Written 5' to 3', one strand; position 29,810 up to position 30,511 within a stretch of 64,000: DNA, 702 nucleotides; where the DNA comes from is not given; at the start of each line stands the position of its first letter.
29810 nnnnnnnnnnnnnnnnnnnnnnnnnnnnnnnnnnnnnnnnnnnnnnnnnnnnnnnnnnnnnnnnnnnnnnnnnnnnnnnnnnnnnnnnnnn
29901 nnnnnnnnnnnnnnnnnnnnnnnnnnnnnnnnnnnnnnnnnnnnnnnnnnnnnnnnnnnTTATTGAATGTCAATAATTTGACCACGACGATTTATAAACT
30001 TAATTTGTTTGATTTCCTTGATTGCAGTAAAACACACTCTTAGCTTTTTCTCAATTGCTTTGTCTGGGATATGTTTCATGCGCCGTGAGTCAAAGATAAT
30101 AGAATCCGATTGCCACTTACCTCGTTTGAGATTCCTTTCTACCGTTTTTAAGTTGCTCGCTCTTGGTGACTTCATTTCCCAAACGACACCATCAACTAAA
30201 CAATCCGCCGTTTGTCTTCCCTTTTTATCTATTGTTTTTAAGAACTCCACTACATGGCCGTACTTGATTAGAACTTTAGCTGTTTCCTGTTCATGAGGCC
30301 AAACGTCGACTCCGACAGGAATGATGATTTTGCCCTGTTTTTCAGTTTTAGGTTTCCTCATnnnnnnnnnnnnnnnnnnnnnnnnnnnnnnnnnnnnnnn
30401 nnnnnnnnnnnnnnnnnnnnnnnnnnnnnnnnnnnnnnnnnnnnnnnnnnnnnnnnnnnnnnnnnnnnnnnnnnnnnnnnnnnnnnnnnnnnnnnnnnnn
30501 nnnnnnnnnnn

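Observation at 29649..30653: A PD-(D/E)xK nuclease-like gene is bracketed by inverted cassettes, twice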

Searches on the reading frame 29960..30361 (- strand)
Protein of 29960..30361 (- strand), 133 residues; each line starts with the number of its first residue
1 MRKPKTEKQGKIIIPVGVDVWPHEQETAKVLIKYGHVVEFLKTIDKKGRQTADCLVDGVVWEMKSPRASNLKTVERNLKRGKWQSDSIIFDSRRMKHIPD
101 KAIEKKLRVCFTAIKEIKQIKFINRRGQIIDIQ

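Call 8: search_protein_families(library=pfam, proteins=[window:29960-30361:-], max_evalue=0.01)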
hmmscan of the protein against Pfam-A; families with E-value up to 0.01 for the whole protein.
window:29960-30361:- (133 aa): 1 family
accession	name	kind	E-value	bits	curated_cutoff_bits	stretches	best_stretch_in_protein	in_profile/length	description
PF18451.7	CdiA_C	-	1.5e-12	47.9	26.6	1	51-129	2-81/81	Contact-dependent growth inhibition CdiA C-terminal domain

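Call 11: search_protein_families(library=ncbifam, proteins=[window:29960-30361:-], max_evalue=1)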
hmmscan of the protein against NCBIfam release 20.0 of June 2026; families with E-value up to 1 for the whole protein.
window:29960-30361:- (133 aa): 1 family
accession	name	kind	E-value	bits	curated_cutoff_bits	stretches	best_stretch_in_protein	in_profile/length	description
NF052634.1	Riean_0653_fam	subfamily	0.011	16.6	57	1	45-125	32-106/176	Riean_0653 family protein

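Call 13: find_encoding_contigs(protein=window:29960-30361:-, flank=10000, max_places=10)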
Protein window:29960-30361:- (133 aa): 7 contigs read that carry it; 5 places shown.
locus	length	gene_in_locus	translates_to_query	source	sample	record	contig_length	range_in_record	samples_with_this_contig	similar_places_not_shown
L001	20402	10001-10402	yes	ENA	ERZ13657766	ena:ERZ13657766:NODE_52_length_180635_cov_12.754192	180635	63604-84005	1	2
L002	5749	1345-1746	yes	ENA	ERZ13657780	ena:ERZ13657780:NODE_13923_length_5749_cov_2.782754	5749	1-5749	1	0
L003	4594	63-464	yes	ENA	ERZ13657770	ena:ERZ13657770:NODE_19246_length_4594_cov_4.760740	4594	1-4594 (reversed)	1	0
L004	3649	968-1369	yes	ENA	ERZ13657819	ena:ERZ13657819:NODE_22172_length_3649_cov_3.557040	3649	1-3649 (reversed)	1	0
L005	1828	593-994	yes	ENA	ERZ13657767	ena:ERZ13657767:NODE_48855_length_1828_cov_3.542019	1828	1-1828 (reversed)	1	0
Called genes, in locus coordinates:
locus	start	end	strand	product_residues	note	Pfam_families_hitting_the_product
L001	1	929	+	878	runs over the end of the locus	PF00133:tRNA-synt_1, PF09334:tRNA-synt_1g, PF13603:tRNA-synt_1_2, PF00133:tRNA-synt_1, PF09334:tRNA-synt_1g (weak), PF08264:Anticodon_1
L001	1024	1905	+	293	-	-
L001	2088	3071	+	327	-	-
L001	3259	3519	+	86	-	-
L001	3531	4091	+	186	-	PF01029:NusB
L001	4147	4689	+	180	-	PF00293:NUDIX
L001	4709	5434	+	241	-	PF22935:RM44_endonuclase (weak), PF14622:Ribonucleas_3_3, PF00636:Ribonuclease_3, PF00035:dsrm, PF22892:DSRM_MRPL44 (weak)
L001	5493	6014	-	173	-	-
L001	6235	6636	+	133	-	PF18451:CdiA_C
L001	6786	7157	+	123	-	PF00886:Ribosomal_S16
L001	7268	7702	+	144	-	PF13083:KH_KhpA-B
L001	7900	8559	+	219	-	-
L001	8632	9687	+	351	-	-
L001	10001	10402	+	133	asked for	PF18451:CdiA_C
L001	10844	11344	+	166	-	-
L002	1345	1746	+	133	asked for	PF18451:CdiA_C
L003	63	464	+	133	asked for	PF18451:CdiA_C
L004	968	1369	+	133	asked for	PF18451:CdiA_C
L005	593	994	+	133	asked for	PF18451:CdiA_C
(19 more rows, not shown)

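Call 37: search_solved_structures(query=window:29960-30361:-, max_evalue=10, show_alignments=2)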
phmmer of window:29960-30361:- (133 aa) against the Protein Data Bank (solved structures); distinct sequences matched with E-value up to 10: 8.
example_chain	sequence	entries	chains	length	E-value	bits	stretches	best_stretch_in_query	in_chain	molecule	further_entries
1mw8_X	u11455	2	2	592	1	12.6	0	2-48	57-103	DNA Topoisomerase I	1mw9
3px7_A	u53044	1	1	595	1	12.6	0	2-48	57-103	DNA topoisomerase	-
3pwt_A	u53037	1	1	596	1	12.6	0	2-48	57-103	DNA topoisomerase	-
1ecl_A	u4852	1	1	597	1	12.6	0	2-48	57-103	ESCHERICHIA COLI TOPOISOMERASE I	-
1cy0_A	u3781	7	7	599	1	12.6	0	2-48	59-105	DNA TOPOISOMERASE I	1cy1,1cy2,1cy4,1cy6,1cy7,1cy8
3l31_A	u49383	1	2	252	1.2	12.4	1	18-79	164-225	Probable manganase-dependent inorganic pyrophosphatase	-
1x9a_A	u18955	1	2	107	1.2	12.3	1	22-67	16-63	hypothetical protein TM0979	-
3l2b_A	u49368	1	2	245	1.3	12.3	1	18-79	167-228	Probable manganase-dependent inorganic pyrophosphatase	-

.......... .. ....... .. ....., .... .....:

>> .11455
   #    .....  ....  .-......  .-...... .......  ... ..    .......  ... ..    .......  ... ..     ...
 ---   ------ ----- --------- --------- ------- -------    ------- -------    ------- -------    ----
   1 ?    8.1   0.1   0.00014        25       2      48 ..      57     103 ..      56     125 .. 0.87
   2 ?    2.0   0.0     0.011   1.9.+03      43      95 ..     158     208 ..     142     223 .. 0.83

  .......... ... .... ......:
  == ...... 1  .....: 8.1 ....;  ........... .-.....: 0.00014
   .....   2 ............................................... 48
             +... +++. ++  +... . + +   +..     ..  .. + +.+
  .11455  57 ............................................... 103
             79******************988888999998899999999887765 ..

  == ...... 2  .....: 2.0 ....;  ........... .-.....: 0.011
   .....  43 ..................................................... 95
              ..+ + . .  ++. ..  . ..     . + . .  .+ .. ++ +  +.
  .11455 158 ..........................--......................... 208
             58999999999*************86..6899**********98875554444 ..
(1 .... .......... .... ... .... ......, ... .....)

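Call 38: find_homologous_proteins(query=window:29960-30361:-, max_evalue=0.001)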
Query window:29960-30361:- (133 aa): 118 proteins with E <= 0.001 among 128 candidates.
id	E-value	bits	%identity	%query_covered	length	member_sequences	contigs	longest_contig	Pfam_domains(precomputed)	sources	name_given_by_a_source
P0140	6.1e-82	290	100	100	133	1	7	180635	PF18451.8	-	-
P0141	3.7e-61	223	77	96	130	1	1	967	PF18451.8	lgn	-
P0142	2.2e-58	214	75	94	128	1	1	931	PF18451.8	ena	-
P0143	2.6e-58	213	73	96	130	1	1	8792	PF18451.8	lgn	-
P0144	3.0e-58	213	75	94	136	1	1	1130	PF18451.8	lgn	-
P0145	3.4e-58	213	75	94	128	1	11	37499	PF18451.8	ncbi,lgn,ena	-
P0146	5.2e-58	213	75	93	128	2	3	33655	PF18451.8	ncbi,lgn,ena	-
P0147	1.3e-57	211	74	94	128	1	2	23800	PF18451.8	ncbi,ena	-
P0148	2.8e-57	210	76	94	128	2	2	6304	PF18451.8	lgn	-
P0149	4.1e-57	210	76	92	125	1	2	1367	PF18451.8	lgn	-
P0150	4.1e-57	210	75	93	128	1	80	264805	PF18451.8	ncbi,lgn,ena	-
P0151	4.9e-57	209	74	94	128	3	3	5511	PF18451.8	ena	-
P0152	5.1e-57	209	74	94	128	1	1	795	PF18451.8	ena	-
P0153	1.2e-56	208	74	94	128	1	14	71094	PF18451.8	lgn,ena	-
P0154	1.3e-56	208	74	94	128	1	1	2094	PF18451.8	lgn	-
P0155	1.7e-56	208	74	94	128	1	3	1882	PF18451.8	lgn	-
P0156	2.9e-56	207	74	93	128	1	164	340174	PF18451.8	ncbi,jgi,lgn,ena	-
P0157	3.0e-56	207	74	92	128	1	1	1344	PF18451.8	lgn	-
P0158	5.0e-56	206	73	93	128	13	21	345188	PF18451.8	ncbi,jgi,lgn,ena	jgi:hypothetical protein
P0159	5.5e-56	206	73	93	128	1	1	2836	PF18451.8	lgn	-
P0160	6.4e-56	206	74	93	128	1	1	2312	PF18451.8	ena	-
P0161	1.5e-55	205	72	92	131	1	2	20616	PF18451.8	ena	-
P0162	1.7e-55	204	71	95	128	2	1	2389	PF18451.8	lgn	-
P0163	1.7e-55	204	72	95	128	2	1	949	PF18451.8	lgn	-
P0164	1.8e-55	204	73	93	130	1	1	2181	PF18451.8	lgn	-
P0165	2.0e-55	204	73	94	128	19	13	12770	PF18451.8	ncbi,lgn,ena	-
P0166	2.1e-55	204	70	95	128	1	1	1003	PF18451.8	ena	-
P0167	2.5e-55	204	74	92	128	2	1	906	PF18451.8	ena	-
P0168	3.9e-55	203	71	94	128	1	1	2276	PF18451.8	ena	-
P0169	5.9e-55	203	71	92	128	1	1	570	PF18451.8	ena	-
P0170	8.8e-55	202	71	95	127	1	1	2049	PF18451.8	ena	-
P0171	2.0e-54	201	71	94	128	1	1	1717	PF18451.8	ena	-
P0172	6.8e-54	199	72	92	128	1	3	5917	PF18451.8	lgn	-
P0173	1.2e-53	198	65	100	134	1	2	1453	PF18451.8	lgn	-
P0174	1.3e-53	198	69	94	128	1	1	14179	PF18451.8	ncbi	-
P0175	4.2e-53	197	69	92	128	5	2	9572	PF18451.8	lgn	-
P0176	6.4e-53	196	70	95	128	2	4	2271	PF18451.8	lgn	-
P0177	2.1e-52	194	70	94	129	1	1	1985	PF18451.8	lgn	-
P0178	6.2e-52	193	68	92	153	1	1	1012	PF18451.8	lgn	-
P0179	2.3e-49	185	65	95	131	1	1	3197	PF18451.8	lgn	-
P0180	4.5e-49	184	64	94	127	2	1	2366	PF18451.8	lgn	-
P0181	4.8e-49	184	67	94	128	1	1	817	PF18451.8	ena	-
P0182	5.3e-47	177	58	97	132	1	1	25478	PF18451.8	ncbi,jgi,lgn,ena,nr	ncbi:hypothetical protein FWD20_02235 [Candidatus Saccharibacteria bacterium]|nr:hypothetical protei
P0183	1.3e-46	176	73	80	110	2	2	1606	PF18451.8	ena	-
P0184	4.4e-46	174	62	95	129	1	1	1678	PF18451.8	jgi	jgi:hypothetical protein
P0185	1.5e-43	166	58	95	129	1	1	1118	PF18451.8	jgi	jgi:hypothetical protein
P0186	2.0e-43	165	53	97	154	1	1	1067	PF18451.8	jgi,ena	-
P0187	5.3e-42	161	59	95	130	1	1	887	PF18451.8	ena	-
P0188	6.4e-42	160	61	95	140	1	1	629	PF18451.8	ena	-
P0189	8.6e-42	160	60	93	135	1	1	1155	PF18451.8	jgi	jgi:hypothetical protein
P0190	1.3e-40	156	53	95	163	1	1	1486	PF18451.8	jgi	jgi:hypothetical protein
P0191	1.4e-40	156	73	68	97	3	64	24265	PF18451.8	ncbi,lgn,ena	-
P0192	2.9e-40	155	58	98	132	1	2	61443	PF18451.8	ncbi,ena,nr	ncbi:hypothetical protein FWH13_01350 [Candidatus Saccharibacteria bacterium]|nr:hypothetical protei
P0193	9.9e-40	153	55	94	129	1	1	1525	PF18451.8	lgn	-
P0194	3.3e-39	152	58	95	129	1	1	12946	PF18451.8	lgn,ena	-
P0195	8.1e-39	150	57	95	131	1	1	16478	PF18451.8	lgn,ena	-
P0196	3.3e-38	148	55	92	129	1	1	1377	PF18451.8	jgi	jgi:hypothetical protein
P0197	5.7e-38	148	53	95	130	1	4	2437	PF18451.8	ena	-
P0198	2.4e-37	146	53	98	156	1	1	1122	PF18451.8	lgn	-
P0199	3.3e-37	145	54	93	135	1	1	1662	PF18451.8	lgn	-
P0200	6.7e-37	144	58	84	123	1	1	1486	PF18451.8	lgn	-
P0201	1.0e-36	144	52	96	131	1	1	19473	PF18451.8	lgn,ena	-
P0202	1.3e-36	143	53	93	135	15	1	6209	PF18451.8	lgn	-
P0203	1.3e-36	143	53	96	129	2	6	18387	PF18451.8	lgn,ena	-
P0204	1.9e-36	143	52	95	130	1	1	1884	PF18451.8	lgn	-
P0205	3.0e-36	142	51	98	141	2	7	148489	PF18451.8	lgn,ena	-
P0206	3.3e-36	142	55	93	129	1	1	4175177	PF18451.8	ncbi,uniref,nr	ncbi:hypothetical protein GS424_002950 [Eggerthella guodeyinii]|uniref:tRNA nuclease CdiA C-terminal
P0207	5.3e-36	141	49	96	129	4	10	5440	PF18451.8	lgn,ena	-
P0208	6.5e-36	141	53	95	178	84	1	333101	PF18451.8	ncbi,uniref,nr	ncbi:CdiA C-terminal domain-containing protein [Eggerthella lenta]|uniref:CdiA C-terminal domain-con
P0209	7.9e-36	141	54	94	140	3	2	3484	PF18451.8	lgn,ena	-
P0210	9.4e-36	141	50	95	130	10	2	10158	PF18451.8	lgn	-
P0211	2.8e-35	139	48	98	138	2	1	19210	PF18451.8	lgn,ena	-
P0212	2.8e-35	139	48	98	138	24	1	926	PF18451.8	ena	-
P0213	3.2e-35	139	51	98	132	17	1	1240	PF18451.8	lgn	-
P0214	3.8e-35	139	49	98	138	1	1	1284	PF18451.8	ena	-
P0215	3.9e-35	139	49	98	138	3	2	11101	PF18451.8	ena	-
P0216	5.5e-35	138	49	99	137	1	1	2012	PF18451.8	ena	-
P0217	6.0e-35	138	53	95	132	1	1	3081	PF18451.8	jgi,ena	-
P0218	8.1e-35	138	55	95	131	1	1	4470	PF18451.8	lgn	-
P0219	1.2e-34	137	52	93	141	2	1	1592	PF18451.8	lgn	-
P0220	1.2e-34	137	50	93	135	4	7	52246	PF18451.8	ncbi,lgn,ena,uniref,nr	ncbi:hypothetical protein [Eggerthella sinensis]|uniref:CdiA C-terminal domain-containing protein n=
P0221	1.6e-34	137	48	94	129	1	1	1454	PF18451.8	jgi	jgi:hypothetical protein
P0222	2.2e-34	136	56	92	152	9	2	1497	PF18451.8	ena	-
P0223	2.9e-34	136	49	95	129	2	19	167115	PF18451.8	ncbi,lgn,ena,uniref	ncbi:hypothetical protein [Gordonibacter urolithinfaciens]|uniref:CdiA C-terminal domain-containing 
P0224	3.3e-34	136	48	98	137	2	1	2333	PF18451.8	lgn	-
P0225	3.6e-34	135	54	93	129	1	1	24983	PF18451.8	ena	-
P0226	4.9e-34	135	51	96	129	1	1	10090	PF18451.8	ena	-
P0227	4.9e-34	135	56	94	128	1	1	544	PF18451.8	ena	-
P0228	7.6e-34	134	52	93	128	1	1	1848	PF18451.8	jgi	jgi:hypothetical protein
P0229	8.1e-34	134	53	95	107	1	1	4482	PF18451.8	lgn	-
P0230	1.4e-33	134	49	93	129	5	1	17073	PF18451.8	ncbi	-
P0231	1.9e-33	133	52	93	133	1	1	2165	PF18451.8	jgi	jgi:hypothetical protein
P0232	5.2e-33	132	48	93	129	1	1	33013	PF18451.8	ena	-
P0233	7.8e-33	131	57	87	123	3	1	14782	PF18451.8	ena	-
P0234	1.5e-32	130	50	95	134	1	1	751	PF18451.8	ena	-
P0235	1.5e-32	130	50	95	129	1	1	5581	PF18451.8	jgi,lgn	jgi:dienelactone hydrolase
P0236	2.9e-32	129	51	96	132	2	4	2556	PF18451.8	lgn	-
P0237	5.8e-32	128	51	93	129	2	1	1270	PF18451.8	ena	-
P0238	2.0e-31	127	51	95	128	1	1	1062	PF18451.8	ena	-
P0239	4.5e-31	125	56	93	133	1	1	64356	PF18451.8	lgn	-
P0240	6.2e-31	125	50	92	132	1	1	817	PF18451.8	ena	-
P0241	1.9e-30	123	48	100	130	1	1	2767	PF18451.8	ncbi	-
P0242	8.3e-30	121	50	95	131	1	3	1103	PF18451.8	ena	-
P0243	2.2e-29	120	45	88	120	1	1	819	PF18451.8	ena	-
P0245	1.4e-28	117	46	94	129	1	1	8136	PF18451.8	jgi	jgi:hypothetical protein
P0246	3.9e-26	109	49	94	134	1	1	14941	PF18451.8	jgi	-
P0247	2.0e-25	107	45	96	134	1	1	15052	PF18451.8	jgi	jgi:hypothetical protein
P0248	1.0e-24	105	44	93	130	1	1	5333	PF18451.8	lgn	-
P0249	2.1e-24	104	46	97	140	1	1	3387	PF18451.8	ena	-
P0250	1.7e-23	101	41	93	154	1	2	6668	PF18451.8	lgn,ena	-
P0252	4.6e-19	87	42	94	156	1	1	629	PF18451.8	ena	-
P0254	8.6e-18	82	36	95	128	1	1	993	PF18451.8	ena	-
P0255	1.1e-17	82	41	94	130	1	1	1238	PF18451.8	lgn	-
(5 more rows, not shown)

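Call 39: find_encoding_contigs(protein=P0156, flank=4000, max_places=10)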
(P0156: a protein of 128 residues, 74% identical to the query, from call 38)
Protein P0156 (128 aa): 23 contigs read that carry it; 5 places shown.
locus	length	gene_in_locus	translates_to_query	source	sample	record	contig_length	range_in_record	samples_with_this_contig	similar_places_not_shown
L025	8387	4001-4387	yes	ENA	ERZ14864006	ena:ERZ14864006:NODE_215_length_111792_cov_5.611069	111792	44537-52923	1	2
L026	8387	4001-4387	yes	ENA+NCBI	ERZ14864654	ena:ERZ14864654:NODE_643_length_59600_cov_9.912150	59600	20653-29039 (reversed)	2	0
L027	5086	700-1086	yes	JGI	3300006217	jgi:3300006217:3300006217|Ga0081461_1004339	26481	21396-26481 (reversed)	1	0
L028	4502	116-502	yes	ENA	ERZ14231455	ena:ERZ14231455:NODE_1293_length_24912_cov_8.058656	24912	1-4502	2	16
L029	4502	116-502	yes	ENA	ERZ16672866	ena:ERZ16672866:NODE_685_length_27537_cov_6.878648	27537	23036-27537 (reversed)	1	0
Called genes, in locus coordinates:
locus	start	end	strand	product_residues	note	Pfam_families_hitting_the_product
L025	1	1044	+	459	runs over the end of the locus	PF26299:MurL_N, PF26298:MurL_epimerase_C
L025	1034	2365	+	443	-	PF21799:MurD-like_N (weak), PF08245:Mur_ligase_M, PF02875:Mur_ligase_C (weak)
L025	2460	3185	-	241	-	PF13408:Zn_ribbon_recom (weak)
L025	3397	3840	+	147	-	PF01797:Y1_Tnp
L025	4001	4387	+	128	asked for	PF18451:CdiA_C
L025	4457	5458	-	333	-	PF00753:Lactamase_B (weak)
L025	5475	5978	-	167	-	-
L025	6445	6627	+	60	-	-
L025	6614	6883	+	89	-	-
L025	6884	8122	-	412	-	PF09903:DUF2130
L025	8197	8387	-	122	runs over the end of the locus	-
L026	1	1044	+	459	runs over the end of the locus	PF26299:MurL_N, PF26298:MurL_epimerase_C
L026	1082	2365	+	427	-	PF21799:MurD-like_N (faint), PF08245:Mur_ligase_M, PF02875:Mur_ligase_C (weak)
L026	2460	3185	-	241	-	PF13408:Zn_ribbon_recom (weak)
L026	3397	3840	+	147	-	PF01797:Y1_Tnp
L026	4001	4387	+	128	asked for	PF18451:CdiA_C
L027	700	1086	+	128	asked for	PF18451:CdiA_C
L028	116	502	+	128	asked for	PF18451:CdiA_C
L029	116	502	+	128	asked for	PF18451:CdiA_C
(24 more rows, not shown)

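Call 40: find_encoding_contigs(protein=P0158, flank=4000, max_places=10)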
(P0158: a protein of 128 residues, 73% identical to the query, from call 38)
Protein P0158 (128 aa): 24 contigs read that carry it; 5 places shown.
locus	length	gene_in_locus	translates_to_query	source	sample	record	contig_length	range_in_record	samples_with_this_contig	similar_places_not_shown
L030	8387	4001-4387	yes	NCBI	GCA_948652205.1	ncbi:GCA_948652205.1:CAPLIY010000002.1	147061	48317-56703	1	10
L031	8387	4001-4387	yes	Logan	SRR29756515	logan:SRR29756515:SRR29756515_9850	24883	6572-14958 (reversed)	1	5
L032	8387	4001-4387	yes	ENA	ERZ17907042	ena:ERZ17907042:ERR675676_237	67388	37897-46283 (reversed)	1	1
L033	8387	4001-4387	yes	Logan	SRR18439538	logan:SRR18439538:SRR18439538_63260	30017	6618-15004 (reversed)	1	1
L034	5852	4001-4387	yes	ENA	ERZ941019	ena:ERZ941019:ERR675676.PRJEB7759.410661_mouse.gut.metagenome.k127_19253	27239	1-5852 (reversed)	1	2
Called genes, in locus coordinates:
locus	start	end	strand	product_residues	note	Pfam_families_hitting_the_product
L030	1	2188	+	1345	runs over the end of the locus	PF04851:ResIII, PF07669:Eco57I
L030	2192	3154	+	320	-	-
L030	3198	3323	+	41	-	-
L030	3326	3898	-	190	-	PF01527:HTH_Tnp_1 (weak), PF20901:Sf6_terminase (weak)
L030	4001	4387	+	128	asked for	PF18451:CdiA_C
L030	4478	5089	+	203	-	-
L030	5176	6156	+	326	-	PF00078:RVT_1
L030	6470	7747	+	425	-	PF16403:Bact_surface_Ig-like (faint), PF01183:Glyco_hydro_25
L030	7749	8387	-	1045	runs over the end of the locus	PF04851:ResIII, PF02384:N6_Mtase (faint), PF07669:Eco57I (faint)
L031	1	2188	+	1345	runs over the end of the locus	PF04851:ResIII, PF07669:Eco57I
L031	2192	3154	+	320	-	-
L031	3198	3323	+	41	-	-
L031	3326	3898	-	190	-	PF01527:HTH_Tnp_1 (weak), PF20901:Sf6_terminase (weak)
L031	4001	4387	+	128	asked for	PF18451:CdiA_C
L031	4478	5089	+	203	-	-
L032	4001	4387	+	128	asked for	PF18451:CdiA_C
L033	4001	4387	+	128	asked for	PF18451:CdiA_C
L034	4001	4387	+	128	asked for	PF18451:CdiA_C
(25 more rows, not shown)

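Call 45: search_solved_structures(query=A4, max_evalue=10, show_alignments=2)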
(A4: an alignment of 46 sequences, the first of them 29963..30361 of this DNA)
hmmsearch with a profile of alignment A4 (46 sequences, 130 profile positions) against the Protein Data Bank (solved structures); distinct sequences matched with E-value up to 10: 3.
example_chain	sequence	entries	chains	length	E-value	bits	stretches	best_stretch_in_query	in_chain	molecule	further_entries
4g6v_A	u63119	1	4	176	0.0031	20.6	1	20-127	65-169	Adhesin/hemolysin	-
7ood_g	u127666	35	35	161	0.5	13.4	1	61-116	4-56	50S ribosomal protein L10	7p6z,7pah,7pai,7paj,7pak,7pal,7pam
8a3k_UNK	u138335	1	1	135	2.1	11.4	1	65-115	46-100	sc-apCC-4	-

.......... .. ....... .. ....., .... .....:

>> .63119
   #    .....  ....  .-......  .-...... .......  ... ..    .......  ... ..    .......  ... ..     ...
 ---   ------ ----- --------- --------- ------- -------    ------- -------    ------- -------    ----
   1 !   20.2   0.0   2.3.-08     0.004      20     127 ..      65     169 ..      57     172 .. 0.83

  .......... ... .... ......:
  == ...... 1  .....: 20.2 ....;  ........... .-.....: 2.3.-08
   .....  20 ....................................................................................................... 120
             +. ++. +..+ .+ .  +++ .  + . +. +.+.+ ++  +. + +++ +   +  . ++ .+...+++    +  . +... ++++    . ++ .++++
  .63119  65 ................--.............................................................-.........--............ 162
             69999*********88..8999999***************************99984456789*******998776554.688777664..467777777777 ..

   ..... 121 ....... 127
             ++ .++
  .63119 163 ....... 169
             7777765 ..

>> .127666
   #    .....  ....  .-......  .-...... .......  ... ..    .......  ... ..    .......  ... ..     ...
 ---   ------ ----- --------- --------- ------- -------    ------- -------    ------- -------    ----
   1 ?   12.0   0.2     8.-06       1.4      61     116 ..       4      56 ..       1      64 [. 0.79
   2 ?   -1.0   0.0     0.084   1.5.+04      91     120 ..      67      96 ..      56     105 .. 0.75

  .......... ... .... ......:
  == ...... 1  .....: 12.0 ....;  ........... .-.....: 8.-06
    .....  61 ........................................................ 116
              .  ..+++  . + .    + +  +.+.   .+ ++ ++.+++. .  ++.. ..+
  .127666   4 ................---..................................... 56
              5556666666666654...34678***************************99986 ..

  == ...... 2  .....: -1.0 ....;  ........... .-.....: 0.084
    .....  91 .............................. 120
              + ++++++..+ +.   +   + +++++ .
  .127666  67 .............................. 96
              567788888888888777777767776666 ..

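Call 50: predict_structure(alignment_id=A4)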
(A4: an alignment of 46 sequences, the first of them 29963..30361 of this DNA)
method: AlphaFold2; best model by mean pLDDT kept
length: 133 residues; sequences in the alignment: 46
mean_pLDDT: 89.9   pTM: 0.84
mean pLDDT of the five models: 89.9, 88.8, 88.0, 87.4, 86.0
residues with pLDDT >= 90: 107; 70-90: 11; 50-70: 10; < 50: 5
segments of 3 or more residues with pLDDT < 50: 1-4
pLDDT, mean of each block of 10 residues (from residue 1): 58 91 95 95 65 90 96 96 94 96 98 97 97 95
secondary structure, 60 per line:
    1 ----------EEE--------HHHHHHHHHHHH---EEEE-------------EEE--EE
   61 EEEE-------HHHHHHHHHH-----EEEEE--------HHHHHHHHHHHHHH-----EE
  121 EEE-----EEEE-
elements in order: E11-13 H22-33 E37-40 E54-56 E59-64 H72-81 E87-91 H100-113 E119-123 E129-132
